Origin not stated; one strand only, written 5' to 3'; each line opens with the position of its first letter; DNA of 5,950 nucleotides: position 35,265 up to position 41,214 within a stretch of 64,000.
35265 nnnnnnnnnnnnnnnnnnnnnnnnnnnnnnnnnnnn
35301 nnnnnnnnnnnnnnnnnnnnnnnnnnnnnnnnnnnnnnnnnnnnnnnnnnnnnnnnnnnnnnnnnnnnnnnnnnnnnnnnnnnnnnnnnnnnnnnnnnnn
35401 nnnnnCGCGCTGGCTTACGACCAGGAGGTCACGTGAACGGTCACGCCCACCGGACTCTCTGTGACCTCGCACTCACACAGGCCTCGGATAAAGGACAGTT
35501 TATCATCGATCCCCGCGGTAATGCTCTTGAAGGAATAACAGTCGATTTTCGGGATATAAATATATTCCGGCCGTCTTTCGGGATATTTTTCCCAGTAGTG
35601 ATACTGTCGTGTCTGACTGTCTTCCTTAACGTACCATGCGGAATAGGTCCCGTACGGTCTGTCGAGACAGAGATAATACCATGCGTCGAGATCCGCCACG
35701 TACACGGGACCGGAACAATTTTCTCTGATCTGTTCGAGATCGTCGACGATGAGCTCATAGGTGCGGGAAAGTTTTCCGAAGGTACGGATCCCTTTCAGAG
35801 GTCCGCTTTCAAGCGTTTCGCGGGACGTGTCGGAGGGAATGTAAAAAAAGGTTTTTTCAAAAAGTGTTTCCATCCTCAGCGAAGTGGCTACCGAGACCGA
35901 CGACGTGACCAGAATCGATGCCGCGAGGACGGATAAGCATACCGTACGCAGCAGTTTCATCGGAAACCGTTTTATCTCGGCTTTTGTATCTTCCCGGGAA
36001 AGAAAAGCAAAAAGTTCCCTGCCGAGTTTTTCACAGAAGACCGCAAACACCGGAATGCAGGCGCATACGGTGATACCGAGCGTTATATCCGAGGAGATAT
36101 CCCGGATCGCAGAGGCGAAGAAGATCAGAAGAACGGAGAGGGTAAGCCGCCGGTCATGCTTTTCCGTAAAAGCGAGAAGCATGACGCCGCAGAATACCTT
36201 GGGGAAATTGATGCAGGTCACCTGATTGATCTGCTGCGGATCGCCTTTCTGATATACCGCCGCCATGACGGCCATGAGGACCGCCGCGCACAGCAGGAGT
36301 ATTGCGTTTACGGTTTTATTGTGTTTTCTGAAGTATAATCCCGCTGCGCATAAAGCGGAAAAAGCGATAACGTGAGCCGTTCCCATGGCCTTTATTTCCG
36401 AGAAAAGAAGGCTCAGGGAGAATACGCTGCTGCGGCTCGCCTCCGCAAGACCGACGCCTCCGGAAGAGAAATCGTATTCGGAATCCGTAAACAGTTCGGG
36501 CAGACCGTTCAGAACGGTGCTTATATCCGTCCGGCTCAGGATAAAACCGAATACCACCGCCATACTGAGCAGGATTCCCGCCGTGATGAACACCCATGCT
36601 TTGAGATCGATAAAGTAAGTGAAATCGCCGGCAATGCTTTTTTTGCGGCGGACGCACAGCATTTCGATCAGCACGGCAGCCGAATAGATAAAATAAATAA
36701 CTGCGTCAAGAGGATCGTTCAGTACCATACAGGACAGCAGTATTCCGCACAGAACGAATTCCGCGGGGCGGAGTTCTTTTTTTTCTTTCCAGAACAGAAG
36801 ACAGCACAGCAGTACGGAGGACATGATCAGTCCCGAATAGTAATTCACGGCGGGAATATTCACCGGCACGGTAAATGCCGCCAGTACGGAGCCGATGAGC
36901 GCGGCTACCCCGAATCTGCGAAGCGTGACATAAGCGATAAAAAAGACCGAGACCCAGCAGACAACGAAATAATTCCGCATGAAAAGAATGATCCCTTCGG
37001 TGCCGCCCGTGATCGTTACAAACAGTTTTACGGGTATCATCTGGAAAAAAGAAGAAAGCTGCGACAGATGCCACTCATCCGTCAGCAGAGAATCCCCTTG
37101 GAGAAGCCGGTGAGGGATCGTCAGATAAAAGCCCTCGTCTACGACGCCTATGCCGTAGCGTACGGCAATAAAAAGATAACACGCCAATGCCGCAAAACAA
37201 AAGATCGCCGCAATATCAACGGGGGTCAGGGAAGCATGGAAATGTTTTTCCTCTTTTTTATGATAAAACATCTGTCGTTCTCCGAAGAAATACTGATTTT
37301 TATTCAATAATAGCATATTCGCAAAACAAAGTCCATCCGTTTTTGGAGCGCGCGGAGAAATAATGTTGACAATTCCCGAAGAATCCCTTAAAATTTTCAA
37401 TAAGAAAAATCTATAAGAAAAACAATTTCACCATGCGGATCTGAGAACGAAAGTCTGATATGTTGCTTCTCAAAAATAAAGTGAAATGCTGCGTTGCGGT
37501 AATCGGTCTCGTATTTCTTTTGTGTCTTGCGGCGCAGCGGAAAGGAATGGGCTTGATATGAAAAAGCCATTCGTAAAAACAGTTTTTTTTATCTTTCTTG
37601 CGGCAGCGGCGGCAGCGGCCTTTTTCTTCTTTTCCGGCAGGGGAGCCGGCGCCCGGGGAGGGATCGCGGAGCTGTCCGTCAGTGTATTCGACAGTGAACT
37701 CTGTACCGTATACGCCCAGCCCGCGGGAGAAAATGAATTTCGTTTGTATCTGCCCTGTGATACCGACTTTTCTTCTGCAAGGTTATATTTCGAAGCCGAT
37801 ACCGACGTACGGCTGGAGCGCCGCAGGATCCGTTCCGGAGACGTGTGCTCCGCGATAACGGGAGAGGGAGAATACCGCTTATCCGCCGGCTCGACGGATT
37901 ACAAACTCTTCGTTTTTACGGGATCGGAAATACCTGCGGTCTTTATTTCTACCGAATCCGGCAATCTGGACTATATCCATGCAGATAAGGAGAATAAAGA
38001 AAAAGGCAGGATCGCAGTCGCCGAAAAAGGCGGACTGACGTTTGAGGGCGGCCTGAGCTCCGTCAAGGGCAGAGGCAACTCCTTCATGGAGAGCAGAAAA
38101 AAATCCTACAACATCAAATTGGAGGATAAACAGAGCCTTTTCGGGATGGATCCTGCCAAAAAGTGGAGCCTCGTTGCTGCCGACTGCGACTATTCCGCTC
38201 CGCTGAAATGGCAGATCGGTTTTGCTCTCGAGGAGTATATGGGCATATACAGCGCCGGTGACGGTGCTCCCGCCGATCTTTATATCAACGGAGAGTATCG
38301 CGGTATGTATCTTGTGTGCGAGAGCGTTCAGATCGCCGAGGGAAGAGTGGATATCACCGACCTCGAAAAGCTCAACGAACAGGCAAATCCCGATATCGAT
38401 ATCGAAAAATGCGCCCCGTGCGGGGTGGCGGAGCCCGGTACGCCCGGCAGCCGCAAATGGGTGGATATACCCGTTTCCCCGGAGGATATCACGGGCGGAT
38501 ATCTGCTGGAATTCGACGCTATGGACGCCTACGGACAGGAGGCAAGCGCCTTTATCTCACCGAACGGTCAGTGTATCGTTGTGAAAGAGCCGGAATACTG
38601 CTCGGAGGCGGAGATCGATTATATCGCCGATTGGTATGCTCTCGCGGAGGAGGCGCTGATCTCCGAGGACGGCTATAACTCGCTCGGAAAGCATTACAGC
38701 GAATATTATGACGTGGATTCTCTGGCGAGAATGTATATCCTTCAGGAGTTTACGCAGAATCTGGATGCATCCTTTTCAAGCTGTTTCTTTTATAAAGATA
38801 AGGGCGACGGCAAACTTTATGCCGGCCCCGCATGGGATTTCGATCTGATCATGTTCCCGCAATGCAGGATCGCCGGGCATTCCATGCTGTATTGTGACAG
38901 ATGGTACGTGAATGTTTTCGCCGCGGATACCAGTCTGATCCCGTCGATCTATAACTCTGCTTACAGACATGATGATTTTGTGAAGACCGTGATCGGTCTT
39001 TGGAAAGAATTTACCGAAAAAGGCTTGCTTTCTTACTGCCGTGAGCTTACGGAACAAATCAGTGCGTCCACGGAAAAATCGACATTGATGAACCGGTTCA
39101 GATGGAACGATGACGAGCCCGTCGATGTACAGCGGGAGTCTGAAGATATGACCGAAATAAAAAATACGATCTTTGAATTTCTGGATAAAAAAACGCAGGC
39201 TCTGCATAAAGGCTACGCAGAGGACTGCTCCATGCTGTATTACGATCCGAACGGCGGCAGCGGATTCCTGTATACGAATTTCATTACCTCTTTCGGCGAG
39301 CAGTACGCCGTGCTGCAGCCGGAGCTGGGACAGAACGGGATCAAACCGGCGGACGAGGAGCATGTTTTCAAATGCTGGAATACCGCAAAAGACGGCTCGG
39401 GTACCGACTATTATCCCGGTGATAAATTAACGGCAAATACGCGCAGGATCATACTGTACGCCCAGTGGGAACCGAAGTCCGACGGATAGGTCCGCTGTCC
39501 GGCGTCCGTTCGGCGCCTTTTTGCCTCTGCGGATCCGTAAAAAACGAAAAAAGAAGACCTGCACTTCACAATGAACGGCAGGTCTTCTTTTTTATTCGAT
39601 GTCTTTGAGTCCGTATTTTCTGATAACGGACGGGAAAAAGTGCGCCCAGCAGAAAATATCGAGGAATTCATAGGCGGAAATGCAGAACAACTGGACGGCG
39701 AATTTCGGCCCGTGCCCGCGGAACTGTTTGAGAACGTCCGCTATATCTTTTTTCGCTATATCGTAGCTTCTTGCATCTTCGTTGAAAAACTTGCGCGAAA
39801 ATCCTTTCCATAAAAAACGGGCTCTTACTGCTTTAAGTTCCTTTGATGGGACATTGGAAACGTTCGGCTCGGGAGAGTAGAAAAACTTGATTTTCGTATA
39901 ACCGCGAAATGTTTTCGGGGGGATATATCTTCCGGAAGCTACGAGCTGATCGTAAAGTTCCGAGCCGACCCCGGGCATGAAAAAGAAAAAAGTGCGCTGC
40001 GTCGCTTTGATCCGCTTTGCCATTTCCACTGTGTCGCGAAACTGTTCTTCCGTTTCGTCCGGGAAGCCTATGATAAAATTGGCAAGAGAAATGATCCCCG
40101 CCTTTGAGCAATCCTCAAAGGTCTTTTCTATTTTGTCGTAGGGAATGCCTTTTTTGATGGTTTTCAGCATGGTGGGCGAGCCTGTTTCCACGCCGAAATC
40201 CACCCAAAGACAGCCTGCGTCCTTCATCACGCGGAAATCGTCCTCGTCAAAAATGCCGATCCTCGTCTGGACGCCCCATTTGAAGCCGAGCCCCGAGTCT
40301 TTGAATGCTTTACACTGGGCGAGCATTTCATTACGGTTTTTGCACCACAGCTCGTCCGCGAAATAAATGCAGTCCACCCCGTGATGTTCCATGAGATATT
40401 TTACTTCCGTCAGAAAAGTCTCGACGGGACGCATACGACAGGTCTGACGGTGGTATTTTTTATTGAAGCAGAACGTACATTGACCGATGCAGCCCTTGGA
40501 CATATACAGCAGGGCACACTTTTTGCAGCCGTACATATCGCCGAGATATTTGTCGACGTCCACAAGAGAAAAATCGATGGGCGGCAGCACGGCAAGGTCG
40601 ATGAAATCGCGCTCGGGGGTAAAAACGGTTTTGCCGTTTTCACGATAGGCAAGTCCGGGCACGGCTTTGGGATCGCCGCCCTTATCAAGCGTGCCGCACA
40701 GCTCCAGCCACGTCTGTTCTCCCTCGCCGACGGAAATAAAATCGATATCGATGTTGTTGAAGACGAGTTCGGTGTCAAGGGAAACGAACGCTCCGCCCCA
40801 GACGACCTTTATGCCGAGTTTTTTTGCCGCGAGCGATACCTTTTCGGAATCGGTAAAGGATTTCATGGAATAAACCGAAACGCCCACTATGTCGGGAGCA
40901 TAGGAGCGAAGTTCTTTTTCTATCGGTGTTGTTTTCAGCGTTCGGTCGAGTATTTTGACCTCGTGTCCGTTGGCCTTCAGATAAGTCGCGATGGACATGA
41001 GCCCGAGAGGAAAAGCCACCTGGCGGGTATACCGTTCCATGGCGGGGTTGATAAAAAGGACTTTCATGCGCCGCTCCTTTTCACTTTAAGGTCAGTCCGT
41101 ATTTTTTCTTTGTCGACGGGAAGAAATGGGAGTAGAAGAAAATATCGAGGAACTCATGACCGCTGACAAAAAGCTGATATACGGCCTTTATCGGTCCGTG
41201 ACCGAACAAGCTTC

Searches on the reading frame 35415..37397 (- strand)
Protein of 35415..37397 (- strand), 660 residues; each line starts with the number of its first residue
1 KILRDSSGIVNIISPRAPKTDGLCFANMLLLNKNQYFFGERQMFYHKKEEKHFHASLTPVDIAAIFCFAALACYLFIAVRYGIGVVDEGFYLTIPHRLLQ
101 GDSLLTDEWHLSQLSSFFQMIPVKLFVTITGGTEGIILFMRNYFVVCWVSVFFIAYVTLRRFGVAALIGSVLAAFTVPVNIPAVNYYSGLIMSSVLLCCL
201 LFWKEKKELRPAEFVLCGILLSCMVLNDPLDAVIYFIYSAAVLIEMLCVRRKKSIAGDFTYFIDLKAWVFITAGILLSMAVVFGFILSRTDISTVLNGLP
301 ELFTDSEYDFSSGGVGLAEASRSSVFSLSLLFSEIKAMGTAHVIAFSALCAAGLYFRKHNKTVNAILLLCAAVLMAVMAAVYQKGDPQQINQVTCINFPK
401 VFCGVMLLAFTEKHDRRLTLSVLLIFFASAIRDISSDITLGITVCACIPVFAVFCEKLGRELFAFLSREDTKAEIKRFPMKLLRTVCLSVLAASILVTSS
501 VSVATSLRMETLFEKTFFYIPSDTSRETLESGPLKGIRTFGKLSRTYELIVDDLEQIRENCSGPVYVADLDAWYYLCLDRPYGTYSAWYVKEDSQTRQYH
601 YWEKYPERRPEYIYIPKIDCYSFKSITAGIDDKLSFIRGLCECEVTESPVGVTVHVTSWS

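Call 5: search_protein_families(library=pfam, proteins=[window:35415-37397:-], max_evalue=0.01)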
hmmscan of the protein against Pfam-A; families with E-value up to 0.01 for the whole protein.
window:35415-37397:- (660 aa): 1 family
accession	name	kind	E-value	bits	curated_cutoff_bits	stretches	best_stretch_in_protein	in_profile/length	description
PF11992.13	TgpA_N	-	0.00022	20.8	30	1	325-496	7-177/333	TgpA N-terminal domain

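Call 32: search_protein_families(library=ncbifam, proteins=[window:35415-37397:-], max_evalue=0.00001)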
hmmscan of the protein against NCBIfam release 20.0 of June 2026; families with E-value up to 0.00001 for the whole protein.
window:35415-37397:- (660 aa): 0 families

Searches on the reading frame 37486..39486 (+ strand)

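Call 10: search_protein_families(library=pfam, proteins=[window:37486-39486:+], max_evalue=0.001)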
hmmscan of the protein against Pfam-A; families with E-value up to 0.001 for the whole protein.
window:37486-39486:+ (667 aa): 2 families
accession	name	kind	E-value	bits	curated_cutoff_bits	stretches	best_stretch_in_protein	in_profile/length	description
PF08757.17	CotH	-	2.6e-23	83.5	23.8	1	194-569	2-318/322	CotH kinase protein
PF09479.16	Flg_new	-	0.00029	21.3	27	1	585-660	4-65/65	Listeria-Bacteroides repeat domain (List_Bact_rpt)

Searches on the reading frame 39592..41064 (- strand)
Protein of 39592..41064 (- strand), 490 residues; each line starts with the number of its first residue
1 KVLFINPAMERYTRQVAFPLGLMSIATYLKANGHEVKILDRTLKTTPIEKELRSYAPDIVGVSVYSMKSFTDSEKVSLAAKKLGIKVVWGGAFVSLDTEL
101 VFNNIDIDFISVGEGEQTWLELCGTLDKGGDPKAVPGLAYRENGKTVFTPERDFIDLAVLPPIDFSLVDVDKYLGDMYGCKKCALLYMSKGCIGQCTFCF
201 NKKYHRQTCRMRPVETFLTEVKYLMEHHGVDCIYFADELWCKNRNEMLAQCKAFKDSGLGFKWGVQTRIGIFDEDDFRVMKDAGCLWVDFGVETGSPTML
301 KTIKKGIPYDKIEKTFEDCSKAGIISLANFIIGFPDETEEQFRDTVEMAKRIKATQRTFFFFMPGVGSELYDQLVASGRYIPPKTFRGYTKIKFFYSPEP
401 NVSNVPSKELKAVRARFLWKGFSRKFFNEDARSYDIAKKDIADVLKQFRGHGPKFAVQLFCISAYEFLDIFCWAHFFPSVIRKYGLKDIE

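Call 10: search_protein_families(library=pfam, proteins=[window:39592-41064:-], max_evalue=0.001)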
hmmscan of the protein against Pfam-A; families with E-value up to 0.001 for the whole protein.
window:39592-41064:- (490 aa): 2 families
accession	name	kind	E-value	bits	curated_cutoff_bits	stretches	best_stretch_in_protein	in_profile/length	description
PF04055.27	Radical_SAM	-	4.4e-21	76.2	29.5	1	188-348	3-165/166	Radical SAM superfamily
PF02310.24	B12-binding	-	5.4e-20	71.9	32.1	1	16-119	11-117/121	B12 binding domain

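Call 32: search_protein_families(library=ncbifam, proteins=[window:39592-41064:-], max_evalue=0.00001)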
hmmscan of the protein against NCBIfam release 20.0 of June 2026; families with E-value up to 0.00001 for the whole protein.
window:39592-41064:- (490 aa): 25 families
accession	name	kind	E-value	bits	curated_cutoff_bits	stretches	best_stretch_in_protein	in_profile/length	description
TIGR02026.1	BchE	equivalog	3.9e-42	144.7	481.35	1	3-374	3-387/497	magnesium-protoporphyrin IX monomethyl ester anaerobic oxidative cyclase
TIGR04014.1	B12_SAM_MJ_0865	equivalog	3.7e-38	131.4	360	2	20-230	12-206/434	methyl-coenzyme M reductase glutamine C-methyltransferase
TIGR03471.1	HpnJ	equivalog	3.4e-37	128.4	577.6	1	65-378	76-391/472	hopanoid biosynthesis associated radical SAM protein HpnJ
NF050148.1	rSAM_ApyD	equivalog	2.8e-34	118.5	750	1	19-376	25-395/645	RiPP biosynthesis radical SAM protein ApyD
TIGR04385.1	B12_rSAM_cofa1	equivalog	9.4e-33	114.1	450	1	2-353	2-365/438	B12 lower ligand biosynthesis radical SAM protein BzaD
TIGR04072.2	rSAM_ladder_B12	equivalog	1.2e-31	109.8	360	1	16-357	15-354/443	lipid biosynthesis B12-binding/radical SAM protein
TIGR04479.1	bcpD_PhpK_rSAM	subfamily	7.4e-29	100.5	600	1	10-353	63-410/504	PhpK family radical SAM P-methyltransferase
TIGR04013.1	B12_SAM_MJ_1487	hypoth_equivalog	2.9e-28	98.8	251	2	47-227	34-195/382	TIGR04013 family B12-binding domain/radical SAM domain-containing protein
NF033070.1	rSAM_AprD4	equivalog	1.5e-26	93.4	500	1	14-354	37-368/456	AprD4 family radical SAM diol-dehydratase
NF038361.1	rSAM_Sden_1168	equivalog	5.3e-24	84.7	575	1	106-440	198-533/560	Sden_1168 family B12-binding radical SAM P-methyltransferase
TIGR04295.1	B12_rSAM_oligo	hypoth_equivalog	2.9e-23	82.2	400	1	14-297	20-306/422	TIGR04295 family B12-binding domain-containing radical SAM protein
TIGR03975.1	rSAM_ocin_1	subfamily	1.1e-20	73.7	281.85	1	52-352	124-430/606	RiPP maturation radical SAM C-methyltransferase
TIGR04367.1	HpnR_B12_rSAM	equivalog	1.1e-19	70.4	650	1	1-351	2-351/490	hopanoid C-3 methylase HpnR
TIGR00089.1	TIGR00089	subfamily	6.7e-12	44.9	251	1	285-364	249-330/429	MiaB/RimO family radical SAM methylthiotransferase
NF033712.0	B12_rSAM_KedN5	subfamily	9.7e-12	43.9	700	1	51-237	57-248/624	KedN5 family methylcobalamin-dependent radical SAM C-methyltransferase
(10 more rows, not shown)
